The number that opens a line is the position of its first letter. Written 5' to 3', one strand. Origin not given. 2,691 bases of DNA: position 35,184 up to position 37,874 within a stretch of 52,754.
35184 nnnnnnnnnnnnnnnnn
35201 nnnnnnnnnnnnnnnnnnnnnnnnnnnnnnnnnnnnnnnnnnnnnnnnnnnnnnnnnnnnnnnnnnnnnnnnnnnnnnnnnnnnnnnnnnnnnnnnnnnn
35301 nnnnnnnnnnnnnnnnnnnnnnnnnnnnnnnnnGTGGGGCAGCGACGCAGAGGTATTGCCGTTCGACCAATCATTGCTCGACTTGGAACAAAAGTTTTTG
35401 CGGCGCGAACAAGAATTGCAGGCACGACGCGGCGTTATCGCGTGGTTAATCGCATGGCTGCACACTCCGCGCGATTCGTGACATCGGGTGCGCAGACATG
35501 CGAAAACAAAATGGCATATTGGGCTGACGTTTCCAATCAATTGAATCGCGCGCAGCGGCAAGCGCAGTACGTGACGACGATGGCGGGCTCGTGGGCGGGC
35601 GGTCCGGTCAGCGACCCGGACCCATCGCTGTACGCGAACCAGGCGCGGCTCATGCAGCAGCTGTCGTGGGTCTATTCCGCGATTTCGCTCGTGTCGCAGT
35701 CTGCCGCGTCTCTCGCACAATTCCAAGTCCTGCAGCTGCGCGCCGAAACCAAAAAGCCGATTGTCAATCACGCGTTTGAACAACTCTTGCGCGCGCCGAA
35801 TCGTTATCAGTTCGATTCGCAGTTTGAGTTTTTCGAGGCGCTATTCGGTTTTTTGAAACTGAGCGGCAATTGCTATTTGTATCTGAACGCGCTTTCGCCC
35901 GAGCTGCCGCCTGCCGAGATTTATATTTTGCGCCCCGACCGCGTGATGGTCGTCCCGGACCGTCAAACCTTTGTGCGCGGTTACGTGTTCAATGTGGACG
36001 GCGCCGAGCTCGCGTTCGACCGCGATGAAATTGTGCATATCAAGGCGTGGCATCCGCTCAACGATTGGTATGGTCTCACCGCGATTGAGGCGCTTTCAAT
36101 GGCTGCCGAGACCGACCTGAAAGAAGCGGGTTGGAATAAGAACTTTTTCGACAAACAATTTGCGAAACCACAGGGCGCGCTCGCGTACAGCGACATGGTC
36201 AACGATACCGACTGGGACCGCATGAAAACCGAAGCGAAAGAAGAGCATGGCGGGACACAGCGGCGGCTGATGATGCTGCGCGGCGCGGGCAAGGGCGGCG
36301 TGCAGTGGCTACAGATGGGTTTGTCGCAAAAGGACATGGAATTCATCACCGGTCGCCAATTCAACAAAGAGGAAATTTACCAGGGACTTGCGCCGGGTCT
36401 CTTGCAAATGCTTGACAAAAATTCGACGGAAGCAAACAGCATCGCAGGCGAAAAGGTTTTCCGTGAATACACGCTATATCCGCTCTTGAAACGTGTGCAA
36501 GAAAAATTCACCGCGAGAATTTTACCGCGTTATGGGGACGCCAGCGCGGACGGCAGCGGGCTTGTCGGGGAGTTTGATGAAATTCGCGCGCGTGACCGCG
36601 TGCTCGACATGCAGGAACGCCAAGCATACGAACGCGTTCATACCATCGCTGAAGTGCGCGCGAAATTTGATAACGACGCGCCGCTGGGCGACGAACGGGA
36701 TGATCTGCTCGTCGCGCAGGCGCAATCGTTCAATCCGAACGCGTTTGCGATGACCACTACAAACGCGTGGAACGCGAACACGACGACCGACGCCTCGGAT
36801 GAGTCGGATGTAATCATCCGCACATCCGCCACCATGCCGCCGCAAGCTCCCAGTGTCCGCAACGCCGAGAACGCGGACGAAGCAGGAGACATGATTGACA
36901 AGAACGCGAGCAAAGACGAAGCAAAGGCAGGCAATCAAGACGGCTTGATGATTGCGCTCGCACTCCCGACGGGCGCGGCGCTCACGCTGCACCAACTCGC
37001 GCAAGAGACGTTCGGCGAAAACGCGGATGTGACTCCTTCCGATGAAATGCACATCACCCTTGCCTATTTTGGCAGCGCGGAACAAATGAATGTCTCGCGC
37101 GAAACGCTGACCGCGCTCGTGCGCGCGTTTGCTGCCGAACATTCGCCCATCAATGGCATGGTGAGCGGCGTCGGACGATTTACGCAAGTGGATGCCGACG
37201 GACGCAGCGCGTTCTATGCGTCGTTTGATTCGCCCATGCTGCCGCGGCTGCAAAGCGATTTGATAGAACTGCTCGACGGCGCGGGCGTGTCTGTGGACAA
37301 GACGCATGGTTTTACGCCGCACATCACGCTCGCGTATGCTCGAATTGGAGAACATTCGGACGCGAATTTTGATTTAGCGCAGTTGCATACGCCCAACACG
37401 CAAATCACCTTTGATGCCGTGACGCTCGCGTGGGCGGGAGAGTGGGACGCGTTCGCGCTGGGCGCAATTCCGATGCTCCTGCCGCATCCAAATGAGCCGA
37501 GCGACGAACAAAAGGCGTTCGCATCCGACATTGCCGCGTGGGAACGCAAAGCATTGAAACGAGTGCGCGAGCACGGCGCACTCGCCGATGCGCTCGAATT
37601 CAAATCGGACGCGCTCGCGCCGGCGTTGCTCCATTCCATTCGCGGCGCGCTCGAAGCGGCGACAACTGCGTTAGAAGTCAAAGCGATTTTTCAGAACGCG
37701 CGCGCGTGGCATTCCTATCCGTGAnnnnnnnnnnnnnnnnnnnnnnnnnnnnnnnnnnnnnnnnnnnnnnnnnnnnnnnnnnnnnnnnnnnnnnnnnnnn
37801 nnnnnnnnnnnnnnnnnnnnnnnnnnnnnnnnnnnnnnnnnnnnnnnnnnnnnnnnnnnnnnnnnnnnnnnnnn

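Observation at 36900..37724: Portal protein carrying a C-terminal 2H phosphoesterase (LigT-like) domain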

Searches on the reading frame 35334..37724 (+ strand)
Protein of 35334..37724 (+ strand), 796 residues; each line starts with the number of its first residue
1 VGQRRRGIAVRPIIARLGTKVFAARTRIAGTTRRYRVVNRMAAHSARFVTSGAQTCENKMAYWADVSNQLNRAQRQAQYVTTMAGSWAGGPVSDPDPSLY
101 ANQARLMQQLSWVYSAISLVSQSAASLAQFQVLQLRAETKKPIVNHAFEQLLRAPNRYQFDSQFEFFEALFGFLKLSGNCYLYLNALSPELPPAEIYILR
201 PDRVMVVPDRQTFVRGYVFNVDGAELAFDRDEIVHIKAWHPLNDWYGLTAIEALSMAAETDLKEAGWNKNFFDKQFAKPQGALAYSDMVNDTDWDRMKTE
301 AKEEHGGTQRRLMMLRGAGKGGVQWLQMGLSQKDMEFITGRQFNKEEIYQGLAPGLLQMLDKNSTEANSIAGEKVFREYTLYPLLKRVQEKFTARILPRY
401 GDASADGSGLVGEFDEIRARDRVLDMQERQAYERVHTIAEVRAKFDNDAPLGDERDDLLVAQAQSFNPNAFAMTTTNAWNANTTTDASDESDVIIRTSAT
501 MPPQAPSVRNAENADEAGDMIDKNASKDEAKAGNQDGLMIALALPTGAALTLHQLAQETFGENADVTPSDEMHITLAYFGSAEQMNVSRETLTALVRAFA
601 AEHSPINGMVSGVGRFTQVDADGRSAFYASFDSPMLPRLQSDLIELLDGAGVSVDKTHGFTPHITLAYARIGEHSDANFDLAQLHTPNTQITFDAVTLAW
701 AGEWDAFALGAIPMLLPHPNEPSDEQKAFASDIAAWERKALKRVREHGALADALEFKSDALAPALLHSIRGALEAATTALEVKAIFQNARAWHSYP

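Call 3: search_protein_families(library=pfam, proteins=[window:35334-37724:+], max_evalue=0.1)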
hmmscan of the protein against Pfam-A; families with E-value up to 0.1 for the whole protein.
window:35334-37724:+ (796 aa): 4 families
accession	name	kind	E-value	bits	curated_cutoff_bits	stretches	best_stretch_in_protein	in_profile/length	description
PF04860.17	Phage_portal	-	1.5e-43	149.7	39.1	1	112-444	2-319/321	Phage portal protein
PF13563.12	2_5_RNA_ligase2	-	1.3e-14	55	27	1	569-700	23-147/152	2'-5' RNA ligase superfamily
PF02834.22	LigT_PEase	-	7.4e-06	26.5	23.3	0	548-616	7-77/87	LigT like Phosphoesterase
PF23474.1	Acb1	-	0.025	14.7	27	1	553-672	18-114/144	Anti-CBASS protein Acb1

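Call 4: search_protein_families(library=phrogs, proteins=[window:35334-37724:+], max_evalue=0.1)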
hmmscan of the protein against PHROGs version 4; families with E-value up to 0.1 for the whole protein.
window:35334-37724:+ (796 aa): 5 families
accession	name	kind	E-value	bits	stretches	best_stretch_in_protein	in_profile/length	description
phrog_2662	-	head and packaging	7.9e-43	148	1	61-529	22-482/717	portal protein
phrog_12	-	head and packaging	1.8e-37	130.7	1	59-584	43-517/646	portal protein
phrog_2659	-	DNA, RNA and nucleotide metabolism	9.8e-15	54.5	1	522-711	717-884/891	RNA ligase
phrog_14859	-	DNA, RNA and nucleotide metabolism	2.5e-13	50.8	1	567-704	79-211/373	RNA ligase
phrog_5929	-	head and packaging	0.00044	20.6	1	271-396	11-132/228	portal protein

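Call 9: find_homologous_proteins(query=window:35511-37721:+, max_evalue=1e-10)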
Query window:35511-37721:+ (737 aa): 167 proteins with E <= 1e-10 among 8000 candidates; the best 120 are listed.
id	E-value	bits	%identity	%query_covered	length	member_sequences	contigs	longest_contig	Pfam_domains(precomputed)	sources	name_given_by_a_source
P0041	0.0e+0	1669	100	100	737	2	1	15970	PF02834.23,PF04860.18,PF13563.13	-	-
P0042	0.0e+0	1404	84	100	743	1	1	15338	PF02834.23,PF04860.18,PF13563.13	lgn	-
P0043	0.0e+0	1382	84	100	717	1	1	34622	PF02834.23,PF04860.18,PF13563.13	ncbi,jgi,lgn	jgi:HK97 family phage portal protein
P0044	0.0e+0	1378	83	100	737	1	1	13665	PF02834.23,PF04860.18,PF13563.13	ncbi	-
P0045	0.0e+0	1378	84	100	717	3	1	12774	PF02834.23,PF04860.18,PF13563.13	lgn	-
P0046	0.0e+0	1371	83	100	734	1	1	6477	PF04860.18,PF13563.13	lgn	-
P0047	0.0e+0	1355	83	99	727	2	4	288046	PF02834.23,PF04860.18,PF13563.13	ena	-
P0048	0.0e+0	1313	79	100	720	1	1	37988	PF02834.23,PF04860.18,PF13563.13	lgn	-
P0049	0.0e+0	1241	77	100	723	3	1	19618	PF02834.23,PF04860.18,PF13563.13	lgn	-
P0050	0.0e+0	1235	77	100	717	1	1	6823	PF02834.23,PF04860.18,PF13563.13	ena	-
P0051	0.0e+0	1157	72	100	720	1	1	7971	PF04860.18,PF13563.13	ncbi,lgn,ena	-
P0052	2.8e-281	953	60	100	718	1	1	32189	PF04860.18,PF13563.13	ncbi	-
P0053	1.4e-245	835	73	62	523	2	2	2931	PF04860.18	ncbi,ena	-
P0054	3.3e-228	778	51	100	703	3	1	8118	PF04860.18,PF13563.13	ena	-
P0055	3.6e-222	758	50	100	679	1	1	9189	PF02834.23,PF04860.18,PF13563.13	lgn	-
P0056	4.9e-194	665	60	56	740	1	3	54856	PF02834.23,PF04860.18,PF13563.13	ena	-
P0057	3.4e-189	649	58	62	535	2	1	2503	PF04860.18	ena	-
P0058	4.3e-174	599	44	93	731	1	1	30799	PF02834.23,PF04860.18,PF13563.13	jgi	jgi:HK97 family phage portal protein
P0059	9.8e-165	568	61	55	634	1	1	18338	PF04860.18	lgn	-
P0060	7.8e-164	565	61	55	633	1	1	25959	PF04860.18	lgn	-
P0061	7.3e-162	559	61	55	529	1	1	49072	PF04860.18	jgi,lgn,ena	-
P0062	4.8e-157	543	59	55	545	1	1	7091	PF04860.18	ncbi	ncbi:MAG: phage portal protein [Anaerolineae bacterium]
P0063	4.5e-154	533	57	55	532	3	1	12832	PF04860.18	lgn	-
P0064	2.0e-153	531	59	55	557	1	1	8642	PF04860.18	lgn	-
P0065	9.9e-148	512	56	55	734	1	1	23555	PF04233.20,PF04860.18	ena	-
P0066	9.7e-136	472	54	54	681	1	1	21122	PF04860.18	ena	-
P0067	1.1e-126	442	49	54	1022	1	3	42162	PF02655.20,PF04860.18,PF07478.19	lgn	-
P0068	2.4e-125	438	44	50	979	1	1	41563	PF04860.18,PF13563.13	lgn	-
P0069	1.5e-121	425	52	50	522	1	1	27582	PF04860.18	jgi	jgi:HK97 family phage portal protein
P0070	1.2e-120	423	36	94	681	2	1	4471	PF04860.18,PF13563.13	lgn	-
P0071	1.2e-119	419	51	50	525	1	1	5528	PF04860.18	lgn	-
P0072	1.3e-117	412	49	51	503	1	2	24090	PF04860.18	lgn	-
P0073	4.7e-117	411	49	50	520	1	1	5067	PF04860.18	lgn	-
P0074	5.7e-117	410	48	51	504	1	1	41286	PF04860.18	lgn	-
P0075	6.7e-117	410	49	52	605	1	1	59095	PF04860.18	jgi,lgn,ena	-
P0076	7.2e-116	407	49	50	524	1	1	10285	PF04860.18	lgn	-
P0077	4.1e-113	398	49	50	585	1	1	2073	PF04860.18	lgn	-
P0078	2.5e-112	395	35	96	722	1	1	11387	PF04860.18,PF13563.13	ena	-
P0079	5.3e-112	394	48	51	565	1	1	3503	PF04860.18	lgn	-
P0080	5.6e-112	394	36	94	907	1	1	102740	PF02834.23,PF04233.20,PF04860.18,PF13563.13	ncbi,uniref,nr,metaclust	ncbi:phage portal protein [Herpetosiphon geysericola]|uniref:Uncharacterized protein n=1 Tax=Herpeto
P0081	3.9e-111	391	48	47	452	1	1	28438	PF04860.18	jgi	jgi:HK97 family phage portal protein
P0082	4.6e-111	391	49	49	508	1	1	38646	PF04860.18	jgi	jgi:HK97 family phage portal protein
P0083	2.8e-110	388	48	50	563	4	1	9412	PF04860.18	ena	-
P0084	3.3e-110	388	47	50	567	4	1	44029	PF04860.18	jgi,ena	-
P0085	4.1e-110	388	47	50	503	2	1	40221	PF04860.18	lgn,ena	-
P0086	1.5e-108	382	49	50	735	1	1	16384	PF04233.20,PF04860.18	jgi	jgi:HK97 family phage portal protein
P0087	6.3e-108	380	45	51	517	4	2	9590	PF04860.18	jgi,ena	-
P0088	3.4e-107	378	48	49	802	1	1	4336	PF04233.20,PF04860.18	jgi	jgi:HK97 family phage portal protein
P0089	1.3e-102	363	46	50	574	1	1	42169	PF04860.18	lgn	-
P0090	3.0e-102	362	49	49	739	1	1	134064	PF04233.20,PF04860.18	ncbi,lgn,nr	ncbi:phage portal protein [bacterium]|nr:phage portal protein [bacterium]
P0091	3.3e-100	355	45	51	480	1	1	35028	PF04860.18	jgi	-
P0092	4.2e-98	348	33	95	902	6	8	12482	PF04860.18,PF13563.13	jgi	jgi:HK97 family phage portal protein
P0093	9.6e-97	343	44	53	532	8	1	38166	PF04860.18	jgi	jgi:HK97 family phage portal protein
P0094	1.0e-96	343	46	50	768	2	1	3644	PF04233.20,PF04860.18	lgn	-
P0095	4.1e-96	341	47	50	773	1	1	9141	PF04233.20,PF04860.18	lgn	-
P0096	6.0e-96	341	45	50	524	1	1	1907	PF06223.19,PF04860.18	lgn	-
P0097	6.2e-96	341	46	50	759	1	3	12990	PF04860.18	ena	-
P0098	1.5e-95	340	44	53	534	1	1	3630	PF04860.18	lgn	-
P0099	4.2e-95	338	46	50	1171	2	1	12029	PF04233.20,PF04860.18,PF14890.12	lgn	-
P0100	4.3e-95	338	46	50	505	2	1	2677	PF04860.18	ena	-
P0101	6.6e-95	337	46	50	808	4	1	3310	PF04233.20,PF04860.18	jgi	-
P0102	7.3e-95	337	44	50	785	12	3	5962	PF04233.20,PF04860.18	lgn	-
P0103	1.2e-94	337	46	50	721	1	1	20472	PF04860.18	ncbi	-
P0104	1.7e-94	336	44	50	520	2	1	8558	PF04860.18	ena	-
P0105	2.8e-94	335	46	50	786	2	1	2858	PF04233.20,PF04860.18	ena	-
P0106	3.7e-94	335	46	50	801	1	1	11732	PF04233.20,PF04860.18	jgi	jgi:HK97 family phage portal protein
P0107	6.8e-94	334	47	50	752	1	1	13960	PF04233.20,PF04860.18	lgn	-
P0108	7.4e-94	334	47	50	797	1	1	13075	PF04233.20,PF04860.18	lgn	-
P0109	9.3e-94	334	43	57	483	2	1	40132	PF04860.18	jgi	-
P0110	1.0e-93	333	43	51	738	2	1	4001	PF04233.20,PF04860.18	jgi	-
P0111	6.8e-93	331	45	50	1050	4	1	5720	PF03496.21,PF04233.20,PF04860.18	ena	-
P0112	1.0e-92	330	46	50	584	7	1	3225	PF04860.18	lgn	-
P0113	1.0e-92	330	45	50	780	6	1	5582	PF04233.20,PF04860.18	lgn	-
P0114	1.3e-92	330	46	50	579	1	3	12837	PF04860.18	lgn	-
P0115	4.1e-92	328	46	50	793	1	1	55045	PF04233.20,PF04860.18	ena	-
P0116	5.3e-92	328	47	50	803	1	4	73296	PF04233.20,PF04860.18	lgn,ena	-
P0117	6.8e-92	327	46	50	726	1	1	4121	PF04233.20,PF04860.18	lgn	-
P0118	1.1e-91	327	41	51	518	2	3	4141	PF04860.18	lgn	-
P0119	1.1e-91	327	45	50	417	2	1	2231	PF04860.18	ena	-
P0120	1.5e-91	326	42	58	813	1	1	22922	PF04233.20,PF04860.18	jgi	-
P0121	1.8e-91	326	45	49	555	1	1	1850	PF06223.19,PF04860.18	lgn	-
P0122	3.9e-91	325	41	59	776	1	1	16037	PF04233.20,PF04860.18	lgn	-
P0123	4.0e-91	325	42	50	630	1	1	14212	PF04860.18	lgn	-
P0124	5.0e-91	325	44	53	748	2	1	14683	PF04233.20,PF04860.18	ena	-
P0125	1.2e-90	323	45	51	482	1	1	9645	PF04860.18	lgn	-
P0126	2.6e-90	322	45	50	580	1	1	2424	PF04860.18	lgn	-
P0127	3.3e-90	322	44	50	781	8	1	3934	PF04233.20,PF04860.18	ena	-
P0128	3.4e-90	322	43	51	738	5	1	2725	PF04860.18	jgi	jgi:phage portal protein BeeE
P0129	1.1e-89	320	44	51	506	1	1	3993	PF04860.18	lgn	-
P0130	4.7e-89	318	45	52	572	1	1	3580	PF04860.18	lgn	-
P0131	5.9e-89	318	44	51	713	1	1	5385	PF04233.20,PF04860.18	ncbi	-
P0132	7.0e-89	317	45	50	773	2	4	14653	PF04233.20,PF04860.18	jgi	jgi:HK97 family phage portal protein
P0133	1.4e-88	317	44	50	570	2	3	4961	PF04860.18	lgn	-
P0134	2.5e-88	316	43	50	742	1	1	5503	PF04233.20,PF04860.18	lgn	-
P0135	6.3e-88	314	39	62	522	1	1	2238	PF04860.18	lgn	-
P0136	6.3e-88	314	42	50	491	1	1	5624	PF04860.18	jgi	-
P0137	1.1e-87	314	44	50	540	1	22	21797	PF04860.18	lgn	-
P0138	2.0e-87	313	42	55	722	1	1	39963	PF04233.20,PF04860.18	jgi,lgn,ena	-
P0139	3.5e-87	312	43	49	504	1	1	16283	PF04860.18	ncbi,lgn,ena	-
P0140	4.8e-87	311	45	50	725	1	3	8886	PF04233.20,PF04860.18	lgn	-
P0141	5.6e-86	308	41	51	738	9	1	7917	PF04860.18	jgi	jgi:HK97 family phage portal protein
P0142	6.0e-86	308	44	50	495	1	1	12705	PF04860.18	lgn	-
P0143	1.3e-85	307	38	54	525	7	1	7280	PF04860.18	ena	-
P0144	1.6e-85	306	42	50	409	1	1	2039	PF04860.18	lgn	-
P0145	3.9e-85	305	42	55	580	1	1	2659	PF04860.18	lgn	-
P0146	1.7e-84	303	43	51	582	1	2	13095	PF04860.18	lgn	-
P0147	2.5e-84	302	41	50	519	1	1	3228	PF04860.18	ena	-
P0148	5.1e-84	301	39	56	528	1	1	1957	PF04860.18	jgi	jgi:HK97 family phage portal protein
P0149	6.4e-83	298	41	50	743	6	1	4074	PF04233.20,PF04860.18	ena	-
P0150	1.9e-82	296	43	52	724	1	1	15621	PF04233.20,PF04860.18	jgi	jgi:HK97 family phage portal protein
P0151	3.1e-82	296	41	49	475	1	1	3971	PF04860.18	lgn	-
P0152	8.1e-82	294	40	51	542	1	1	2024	PF04860.18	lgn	-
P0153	1.5e-81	293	42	50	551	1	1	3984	PF04860.18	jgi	-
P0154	3.4e-81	292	40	53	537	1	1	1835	PF04860.18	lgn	-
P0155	3.9e-81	292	40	50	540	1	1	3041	PF04860.18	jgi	jgi:HK97 family phage portal protein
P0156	2.2e-80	289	42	50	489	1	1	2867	PF04860.18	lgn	-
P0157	3.9e-80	289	43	50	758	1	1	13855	PF04233.20,PF04860.18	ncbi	-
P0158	5.3e-80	288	39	50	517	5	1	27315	PF04860.18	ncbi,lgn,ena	-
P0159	1.2e-79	287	39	50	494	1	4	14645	PF04860.18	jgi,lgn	-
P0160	1.5e-79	287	41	50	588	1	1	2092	PF04860.18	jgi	jgi:HK97 family phage portal protein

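Call 49: find_related_loci(query=window:35511-37721:+, collection=genome_contigs, flank=8000)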
Query window:35511-37721:+ (737 aa) in genome_contigs; peptide patterns used: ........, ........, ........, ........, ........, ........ (x = any residue, [..] = any of these).
29 stretches matched a pattern; 1 encode a relative of the query (tblastn E <= 1e-3); 1 distinct loci.
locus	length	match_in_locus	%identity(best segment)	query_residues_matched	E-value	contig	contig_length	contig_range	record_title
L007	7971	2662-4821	72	1-737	0e+0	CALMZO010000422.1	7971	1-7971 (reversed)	MAG TPA_asm: uncultured Chloroflexi bacterium isolate SRR6670122_bin.22_CONCOCT_v1.1_MAG genome assembly, contig: ERZ534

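Call 67: search_protein_families(library=ncbifam, proteins=[window:35511-37721:+], max_evalue=0.01)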
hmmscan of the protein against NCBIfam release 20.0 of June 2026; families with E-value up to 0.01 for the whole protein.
window:35511-37721:+ (737 aa): 2 families
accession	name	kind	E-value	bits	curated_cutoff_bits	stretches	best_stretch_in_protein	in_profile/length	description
TIGR01537.1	portal_HK97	equivalog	5.6e-24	84.9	112.05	1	51-342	9-294/343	phage portal protein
TIGR02258.1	2_5_ligase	equivalog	1.6e-10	41.1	65.7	1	481-618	5-138/180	RNA 2',3'-cyclic phosphodiesterase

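Call 69: find_related_loci(query=window:35511-37721:+, collection=viral_contigs, flank=8000)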
Query window:35511-37721:+ (737 aa) in viral_contigs; peptide patterns used: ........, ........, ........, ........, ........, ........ (x = any residue, [..] = any of these).
2 stretches matched a pattern; 1 encode a relative of the query (tblastn E <= 1e-3); 1 distinct loci.
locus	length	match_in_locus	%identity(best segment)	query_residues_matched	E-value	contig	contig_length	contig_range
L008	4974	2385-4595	83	1-737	0e+0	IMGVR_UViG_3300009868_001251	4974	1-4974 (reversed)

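Call 70: find_encoding_contigs(protein=P0047, flank=10000, max_places=2)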
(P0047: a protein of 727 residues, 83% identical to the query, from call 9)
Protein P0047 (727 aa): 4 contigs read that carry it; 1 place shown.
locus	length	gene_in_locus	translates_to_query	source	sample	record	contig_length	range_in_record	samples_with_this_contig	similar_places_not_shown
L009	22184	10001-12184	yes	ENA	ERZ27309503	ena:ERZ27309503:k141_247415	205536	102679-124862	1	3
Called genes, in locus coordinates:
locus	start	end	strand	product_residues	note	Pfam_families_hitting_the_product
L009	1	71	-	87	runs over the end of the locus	-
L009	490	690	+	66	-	-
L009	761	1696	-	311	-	PF02195:ParB_N, PF17762:HTH_ParB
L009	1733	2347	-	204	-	PF12002:MgsA_C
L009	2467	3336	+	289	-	-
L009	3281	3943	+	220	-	-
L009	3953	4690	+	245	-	PF20691:TAGT (weak)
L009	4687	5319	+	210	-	-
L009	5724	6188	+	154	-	-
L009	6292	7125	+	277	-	-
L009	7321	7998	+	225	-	-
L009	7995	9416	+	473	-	-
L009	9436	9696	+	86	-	-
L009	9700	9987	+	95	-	-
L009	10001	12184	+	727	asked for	PF04860:Phage_portal, PF02834:LigT_PEase (faint), PF13563:2_5_RNA_ligase2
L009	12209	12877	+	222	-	-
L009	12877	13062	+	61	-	-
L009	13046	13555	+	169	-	-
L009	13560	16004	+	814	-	-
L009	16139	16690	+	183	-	PF25692:Phage_depo_C (weak)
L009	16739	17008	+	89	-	-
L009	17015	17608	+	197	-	-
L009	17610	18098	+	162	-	-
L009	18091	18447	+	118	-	-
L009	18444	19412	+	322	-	PF18906:Phage_tube_2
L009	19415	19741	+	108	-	-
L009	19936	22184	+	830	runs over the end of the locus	-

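Call 71: find_encoding_contigs(protein=P0080, flank=8000, max_places=1)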
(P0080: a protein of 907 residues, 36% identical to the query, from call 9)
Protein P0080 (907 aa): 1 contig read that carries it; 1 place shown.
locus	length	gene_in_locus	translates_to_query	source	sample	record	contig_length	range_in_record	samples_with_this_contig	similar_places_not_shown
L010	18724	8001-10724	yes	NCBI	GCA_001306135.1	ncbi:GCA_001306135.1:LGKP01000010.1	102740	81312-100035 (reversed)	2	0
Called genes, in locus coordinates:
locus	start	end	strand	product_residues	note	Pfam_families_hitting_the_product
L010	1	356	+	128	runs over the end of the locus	-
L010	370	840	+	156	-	-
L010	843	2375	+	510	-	PF00145:DNA_methylase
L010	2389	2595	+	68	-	-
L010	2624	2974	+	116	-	-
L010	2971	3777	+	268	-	-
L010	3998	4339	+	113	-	-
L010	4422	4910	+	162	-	-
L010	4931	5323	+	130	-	-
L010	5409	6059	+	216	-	-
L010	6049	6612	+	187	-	-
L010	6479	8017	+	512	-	-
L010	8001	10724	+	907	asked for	PF02834:LigT_PEase (faint), PF04860:Phage_portal, PF13563:2_5_RNA_ligase2, PF04233:Phage_Mu_F (weak)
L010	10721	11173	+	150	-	-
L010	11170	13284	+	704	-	-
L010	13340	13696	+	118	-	-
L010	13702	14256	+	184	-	PF24163:HCP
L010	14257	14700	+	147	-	-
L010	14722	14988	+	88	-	-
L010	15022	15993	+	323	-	PF18906:Phage_tube_2 (weak)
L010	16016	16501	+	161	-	-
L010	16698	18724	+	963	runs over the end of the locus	-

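Call 84: find_encoding_contigs(protein=P0053, flank=3000, max_places=2)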
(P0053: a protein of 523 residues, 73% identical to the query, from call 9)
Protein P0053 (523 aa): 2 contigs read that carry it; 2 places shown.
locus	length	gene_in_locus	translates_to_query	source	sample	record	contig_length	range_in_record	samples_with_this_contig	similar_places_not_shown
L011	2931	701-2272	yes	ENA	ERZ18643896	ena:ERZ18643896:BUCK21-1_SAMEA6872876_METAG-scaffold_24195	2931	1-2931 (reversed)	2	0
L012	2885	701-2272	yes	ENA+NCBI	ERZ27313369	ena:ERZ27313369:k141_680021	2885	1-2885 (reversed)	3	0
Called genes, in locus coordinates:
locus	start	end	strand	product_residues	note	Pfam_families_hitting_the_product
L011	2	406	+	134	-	?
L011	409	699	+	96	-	-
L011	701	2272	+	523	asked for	PF04860:Phage_portal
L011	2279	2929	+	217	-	?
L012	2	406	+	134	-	?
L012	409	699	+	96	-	-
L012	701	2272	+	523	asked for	PF04860:Phage_portal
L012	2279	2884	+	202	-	?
